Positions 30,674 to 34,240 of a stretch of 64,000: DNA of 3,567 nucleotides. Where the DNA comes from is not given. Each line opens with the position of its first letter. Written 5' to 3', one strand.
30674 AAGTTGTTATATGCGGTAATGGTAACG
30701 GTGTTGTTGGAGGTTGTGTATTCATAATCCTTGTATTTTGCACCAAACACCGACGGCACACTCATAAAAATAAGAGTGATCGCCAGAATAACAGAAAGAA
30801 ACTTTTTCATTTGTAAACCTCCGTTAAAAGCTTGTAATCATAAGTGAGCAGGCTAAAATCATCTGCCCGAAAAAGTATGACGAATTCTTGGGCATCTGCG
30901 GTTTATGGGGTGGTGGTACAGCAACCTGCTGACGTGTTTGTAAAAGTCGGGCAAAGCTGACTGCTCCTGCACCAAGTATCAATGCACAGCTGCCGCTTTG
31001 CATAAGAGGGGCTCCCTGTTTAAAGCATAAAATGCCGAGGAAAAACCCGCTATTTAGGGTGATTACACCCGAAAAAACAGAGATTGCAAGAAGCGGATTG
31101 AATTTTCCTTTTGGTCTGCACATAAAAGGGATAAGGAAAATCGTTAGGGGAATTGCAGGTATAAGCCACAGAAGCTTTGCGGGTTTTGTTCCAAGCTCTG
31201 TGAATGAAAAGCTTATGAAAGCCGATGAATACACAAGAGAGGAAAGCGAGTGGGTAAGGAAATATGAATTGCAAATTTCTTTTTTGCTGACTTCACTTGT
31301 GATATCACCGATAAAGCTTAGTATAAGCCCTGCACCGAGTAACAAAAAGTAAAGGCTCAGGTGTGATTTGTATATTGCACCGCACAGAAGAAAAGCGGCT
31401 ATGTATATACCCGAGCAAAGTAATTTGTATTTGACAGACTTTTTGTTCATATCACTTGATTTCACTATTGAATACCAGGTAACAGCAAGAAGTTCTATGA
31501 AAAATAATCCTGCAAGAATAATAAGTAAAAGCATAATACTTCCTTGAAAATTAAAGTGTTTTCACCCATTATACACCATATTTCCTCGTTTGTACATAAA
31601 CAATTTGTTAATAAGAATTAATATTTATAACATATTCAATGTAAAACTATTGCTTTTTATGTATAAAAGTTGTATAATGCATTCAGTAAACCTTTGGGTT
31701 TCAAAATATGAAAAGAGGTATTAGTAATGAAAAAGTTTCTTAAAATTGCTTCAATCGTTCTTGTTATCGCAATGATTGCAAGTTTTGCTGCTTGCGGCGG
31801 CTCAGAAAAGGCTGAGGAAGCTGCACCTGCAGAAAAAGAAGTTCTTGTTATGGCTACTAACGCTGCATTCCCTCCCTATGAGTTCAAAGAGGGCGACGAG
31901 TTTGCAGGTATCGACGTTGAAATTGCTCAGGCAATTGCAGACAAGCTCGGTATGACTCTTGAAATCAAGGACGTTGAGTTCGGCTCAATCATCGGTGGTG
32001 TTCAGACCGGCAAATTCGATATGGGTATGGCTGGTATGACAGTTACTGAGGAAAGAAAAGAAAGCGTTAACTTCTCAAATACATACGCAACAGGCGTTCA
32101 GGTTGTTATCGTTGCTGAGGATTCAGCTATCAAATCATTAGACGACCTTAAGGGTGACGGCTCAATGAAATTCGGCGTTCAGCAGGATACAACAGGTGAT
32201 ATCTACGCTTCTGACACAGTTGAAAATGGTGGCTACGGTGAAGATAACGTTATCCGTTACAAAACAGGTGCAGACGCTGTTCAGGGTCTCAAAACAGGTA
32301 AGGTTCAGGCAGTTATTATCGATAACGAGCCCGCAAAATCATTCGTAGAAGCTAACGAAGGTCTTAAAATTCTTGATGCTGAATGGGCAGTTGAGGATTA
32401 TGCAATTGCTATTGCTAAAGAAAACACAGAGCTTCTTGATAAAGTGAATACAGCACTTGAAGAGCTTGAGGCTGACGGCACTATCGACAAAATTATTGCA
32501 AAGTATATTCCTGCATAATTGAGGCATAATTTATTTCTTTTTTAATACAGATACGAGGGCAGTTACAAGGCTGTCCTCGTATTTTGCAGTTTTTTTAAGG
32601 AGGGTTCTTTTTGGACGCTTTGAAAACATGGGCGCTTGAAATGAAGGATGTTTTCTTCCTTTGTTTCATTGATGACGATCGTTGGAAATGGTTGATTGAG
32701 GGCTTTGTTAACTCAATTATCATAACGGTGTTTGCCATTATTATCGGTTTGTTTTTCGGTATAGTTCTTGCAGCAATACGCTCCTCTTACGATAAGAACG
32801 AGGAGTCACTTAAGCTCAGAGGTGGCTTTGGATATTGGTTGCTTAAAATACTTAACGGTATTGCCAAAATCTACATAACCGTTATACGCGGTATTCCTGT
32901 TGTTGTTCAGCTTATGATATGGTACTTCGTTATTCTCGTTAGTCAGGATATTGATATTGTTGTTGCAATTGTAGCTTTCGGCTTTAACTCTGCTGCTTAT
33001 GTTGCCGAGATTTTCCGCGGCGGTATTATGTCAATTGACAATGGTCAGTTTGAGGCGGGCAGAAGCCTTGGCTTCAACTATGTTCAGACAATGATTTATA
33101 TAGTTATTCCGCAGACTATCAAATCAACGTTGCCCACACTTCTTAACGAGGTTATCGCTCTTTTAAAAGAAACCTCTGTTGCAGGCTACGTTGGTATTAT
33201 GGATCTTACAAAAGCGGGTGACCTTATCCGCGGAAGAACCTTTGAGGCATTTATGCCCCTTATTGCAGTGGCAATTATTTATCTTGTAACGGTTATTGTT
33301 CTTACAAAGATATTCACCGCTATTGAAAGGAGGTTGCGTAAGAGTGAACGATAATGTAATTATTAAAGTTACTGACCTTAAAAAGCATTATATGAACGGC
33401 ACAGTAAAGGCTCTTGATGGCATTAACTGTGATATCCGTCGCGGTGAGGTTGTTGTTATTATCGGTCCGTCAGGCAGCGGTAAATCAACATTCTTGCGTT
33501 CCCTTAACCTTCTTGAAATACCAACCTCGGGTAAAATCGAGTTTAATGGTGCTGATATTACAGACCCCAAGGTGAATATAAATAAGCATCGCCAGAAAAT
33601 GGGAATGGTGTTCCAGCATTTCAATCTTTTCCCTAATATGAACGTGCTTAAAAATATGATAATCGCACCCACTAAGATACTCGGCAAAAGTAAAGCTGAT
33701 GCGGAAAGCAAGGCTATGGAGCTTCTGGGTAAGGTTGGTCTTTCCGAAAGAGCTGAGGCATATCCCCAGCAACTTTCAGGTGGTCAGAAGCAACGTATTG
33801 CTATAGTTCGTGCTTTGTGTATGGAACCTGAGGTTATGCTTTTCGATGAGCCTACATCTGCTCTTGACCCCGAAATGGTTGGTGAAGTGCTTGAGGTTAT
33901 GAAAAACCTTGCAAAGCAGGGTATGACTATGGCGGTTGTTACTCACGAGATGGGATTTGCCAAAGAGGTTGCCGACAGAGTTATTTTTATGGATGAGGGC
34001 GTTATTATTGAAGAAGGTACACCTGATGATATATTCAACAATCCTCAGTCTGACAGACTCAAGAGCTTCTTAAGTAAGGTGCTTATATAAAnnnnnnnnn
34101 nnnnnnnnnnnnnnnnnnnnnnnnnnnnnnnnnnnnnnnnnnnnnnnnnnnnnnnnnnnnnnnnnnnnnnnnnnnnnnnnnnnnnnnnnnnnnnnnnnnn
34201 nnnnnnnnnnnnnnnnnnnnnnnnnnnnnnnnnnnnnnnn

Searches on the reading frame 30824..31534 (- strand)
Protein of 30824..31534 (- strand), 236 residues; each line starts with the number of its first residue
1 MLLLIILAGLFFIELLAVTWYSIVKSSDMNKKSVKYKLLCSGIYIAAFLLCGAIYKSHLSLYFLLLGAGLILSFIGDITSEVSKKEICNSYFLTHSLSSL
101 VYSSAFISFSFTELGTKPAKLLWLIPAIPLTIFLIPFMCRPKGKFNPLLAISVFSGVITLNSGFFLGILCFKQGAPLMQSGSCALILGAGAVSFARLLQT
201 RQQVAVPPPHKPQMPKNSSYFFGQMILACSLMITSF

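Call 68: search_protein_families(library=pfam, max_evalue=0.001, proteins=[window:30824-31534:-])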
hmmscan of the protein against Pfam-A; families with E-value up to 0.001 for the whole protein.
window:30824-31534:- (236 aa): 1 family
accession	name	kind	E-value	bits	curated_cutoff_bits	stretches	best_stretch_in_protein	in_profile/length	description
PF07947.19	YhhN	-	0.00027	21.1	25.6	1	48-230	11-181/182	YhhN family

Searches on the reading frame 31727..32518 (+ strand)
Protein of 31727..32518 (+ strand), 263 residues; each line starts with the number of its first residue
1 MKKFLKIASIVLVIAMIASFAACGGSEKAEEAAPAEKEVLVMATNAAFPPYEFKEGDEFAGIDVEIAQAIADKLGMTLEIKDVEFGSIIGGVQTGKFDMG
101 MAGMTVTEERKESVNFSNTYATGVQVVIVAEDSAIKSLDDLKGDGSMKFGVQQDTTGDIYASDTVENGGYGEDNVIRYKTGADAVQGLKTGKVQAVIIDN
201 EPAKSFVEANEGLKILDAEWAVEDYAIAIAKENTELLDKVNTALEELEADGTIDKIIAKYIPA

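Call 68: search_protein_families(library=pfam, max_evalue=0.001, proteins=[window:31727-32518:+])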
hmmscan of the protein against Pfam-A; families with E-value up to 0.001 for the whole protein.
window:31727-32518:+ (263 aa): 4 families
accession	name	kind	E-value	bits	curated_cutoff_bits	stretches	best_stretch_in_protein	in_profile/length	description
PF00497.25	SBP_bac_3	-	9.1e-40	135.9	26.4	1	40-261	1-130/132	Bacterial extracellular solute-binding proteins, family 3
PF12974.12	Phosphonate-bd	-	1.4e-08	34.8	27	1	66-249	19-218/242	ABC transporter, phosphonate, periplasmic substrate-binding protein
PF10613.14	Lig_chan-Glu_bd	-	1.9e-06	28.4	30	1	54-127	23-110/115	Ligated ion channel L-glutamate- and glycine-binding site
PF09084.16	NMT1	-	0.00018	21.9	20.5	1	86-204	32-155/216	NMT1/THI5 like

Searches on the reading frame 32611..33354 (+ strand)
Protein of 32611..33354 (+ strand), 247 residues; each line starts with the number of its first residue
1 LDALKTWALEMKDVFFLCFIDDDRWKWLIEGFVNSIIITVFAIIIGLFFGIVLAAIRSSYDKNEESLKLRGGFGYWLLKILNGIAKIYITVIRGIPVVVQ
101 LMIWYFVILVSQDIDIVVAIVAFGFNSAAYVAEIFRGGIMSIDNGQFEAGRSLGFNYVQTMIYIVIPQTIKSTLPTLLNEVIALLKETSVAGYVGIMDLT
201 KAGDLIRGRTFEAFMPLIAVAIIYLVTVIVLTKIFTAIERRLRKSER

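Call 68: search_protein_families(library=pfam, max_evalue=0.001, proteins=[window:32611-33354:+])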
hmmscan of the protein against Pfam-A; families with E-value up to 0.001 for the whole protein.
window:32611-33354:+ (247 aa): 1 family
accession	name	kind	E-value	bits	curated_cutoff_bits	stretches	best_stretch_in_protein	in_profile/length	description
PF00528.27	BPD_transp_1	-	4.2e-22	79.2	26.4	1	78-244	13-184/184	Binding-protein-dependent transport system inner membrane component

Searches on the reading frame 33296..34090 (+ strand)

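Call 68: search_protein_families(library=pfam, max_evalue=0.001, proteins=[window:33296-34090:+])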
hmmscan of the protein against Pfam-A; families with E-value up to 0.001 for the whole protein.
window:33296-34090:+ (264 aa): 7 families
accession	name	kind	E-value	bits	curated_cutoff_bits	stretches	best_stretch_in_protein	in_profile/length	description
PF00005.33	ABC_tran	-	9.4e-38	130.4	25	1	40-188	1-137/137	ABC transporter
PF13304.12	AAA_21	-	3.1e-12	47.6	27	2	148-207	226-288/304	AAA domain, putative AbiEii toxin, Type IV TA system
PF02463.25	SMC_N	-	2e-08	34.4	40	1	51-229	25-208/220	RecF/RecN/SMC N terminal domain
PF13555.12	AAA_29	-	9.4e-07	28.9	27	1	43-86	15-57/61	P-loop containing region of AAA domain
PF09818.15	ABC_ATPase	-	1.9e-05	24.3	23.2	0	158-234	156-248/283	P-loop domain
PF13166.12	AAA_13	-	0.00041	19.6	36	0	177-228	526-580/713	AAA domain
PF13191.12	AAA_16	-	0.00062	20.7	32.6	0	39-71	11-45/167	AAA ATPase domain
